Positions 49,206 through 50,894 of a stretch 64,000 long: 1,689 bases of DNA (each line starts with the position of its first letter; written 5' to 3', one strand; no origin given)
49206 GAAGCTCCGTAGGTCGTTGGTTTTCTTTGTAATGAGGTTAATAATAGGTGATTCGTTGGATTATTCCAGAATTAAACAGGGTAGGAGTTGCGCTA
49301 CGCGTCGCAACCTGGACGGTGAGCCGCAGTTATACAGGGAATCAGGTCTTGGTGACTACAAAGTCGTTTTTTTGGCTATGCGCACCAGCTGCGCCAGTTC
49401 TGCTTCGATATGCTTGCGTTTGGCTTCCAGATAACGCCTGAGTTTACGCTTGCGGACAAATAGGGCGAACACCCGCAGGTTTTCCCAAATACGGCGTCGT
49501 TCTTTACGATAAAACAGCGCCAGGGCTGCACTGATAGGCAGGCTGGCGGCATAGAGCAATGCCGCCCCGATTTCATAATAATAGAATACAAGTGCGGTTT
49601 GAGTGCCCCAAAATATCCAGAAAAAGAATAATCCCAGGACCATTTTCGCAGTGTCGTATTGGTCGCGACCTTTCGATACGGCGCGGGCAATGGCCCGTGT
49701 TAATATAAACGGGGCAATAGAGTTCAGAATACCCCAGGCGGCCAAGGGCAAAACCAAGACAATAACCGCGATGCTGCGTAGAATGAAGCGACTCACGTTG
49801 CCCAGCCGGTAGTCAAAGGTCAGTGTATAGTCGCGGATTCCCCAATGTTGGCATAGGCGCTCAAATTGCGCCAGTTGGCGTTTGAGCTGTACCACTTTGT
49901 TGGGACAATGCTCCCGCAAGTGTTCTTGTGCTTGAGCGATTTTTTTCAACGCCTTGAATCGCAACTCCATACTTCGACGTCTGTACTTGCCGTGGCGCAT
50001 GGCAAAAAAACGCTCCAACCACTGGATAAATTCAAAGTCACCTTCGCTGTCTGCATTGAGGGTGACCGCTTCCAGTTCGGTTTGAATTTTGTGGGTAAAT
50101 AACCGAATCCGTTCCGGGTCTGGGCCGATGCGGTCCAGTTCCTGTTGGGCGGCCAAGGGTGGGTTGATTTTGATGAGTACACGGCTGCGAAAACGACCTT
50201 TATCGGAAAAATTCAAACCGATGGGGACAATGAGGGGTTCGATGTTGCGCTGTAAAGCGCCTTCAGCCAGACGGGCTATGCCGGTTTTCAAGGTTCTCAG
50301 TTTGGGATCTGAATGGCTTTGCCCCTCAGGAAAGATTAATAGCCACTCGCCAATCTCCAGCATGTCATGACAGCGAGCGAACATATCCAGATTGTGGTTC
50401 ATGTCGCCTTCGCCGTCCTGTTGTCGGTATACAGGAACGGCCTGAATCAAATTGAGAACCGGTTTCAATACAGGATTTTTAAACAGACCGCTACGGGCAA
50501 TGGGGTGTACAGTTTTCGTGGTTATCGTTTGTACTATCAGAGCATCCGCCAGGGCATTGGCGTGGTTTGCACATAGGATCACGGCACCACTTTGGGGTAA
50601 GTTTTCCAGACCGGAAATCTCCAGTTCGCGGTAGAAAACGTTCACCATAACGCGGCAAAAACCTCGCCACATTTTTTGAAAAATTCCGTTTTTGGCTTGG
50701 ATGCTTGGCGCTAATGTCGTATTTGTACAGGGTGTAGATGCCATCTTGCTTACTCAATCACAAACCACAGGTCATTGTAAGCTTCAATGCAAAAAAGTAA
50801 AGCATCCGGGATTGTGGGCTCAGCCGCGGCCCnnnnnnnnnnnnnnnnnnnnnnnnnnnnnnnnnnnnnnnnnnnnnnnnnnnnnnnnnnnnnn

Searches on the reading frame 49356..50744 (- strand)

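Call 35: search_protein_families(library=pfam, proteins=[window:49356-50744:-], max_evalue=0.00001)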
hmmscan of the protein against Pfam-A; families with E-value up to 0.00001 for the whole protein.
window:49356-50744:- (462 aa): 1 family
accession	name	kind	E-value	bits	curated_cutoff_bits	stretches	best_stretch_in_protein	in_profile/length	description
PF01553.26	Acyltransferase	-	7.1e-18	65.1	23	1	41-176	2-130/132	Acyltransferase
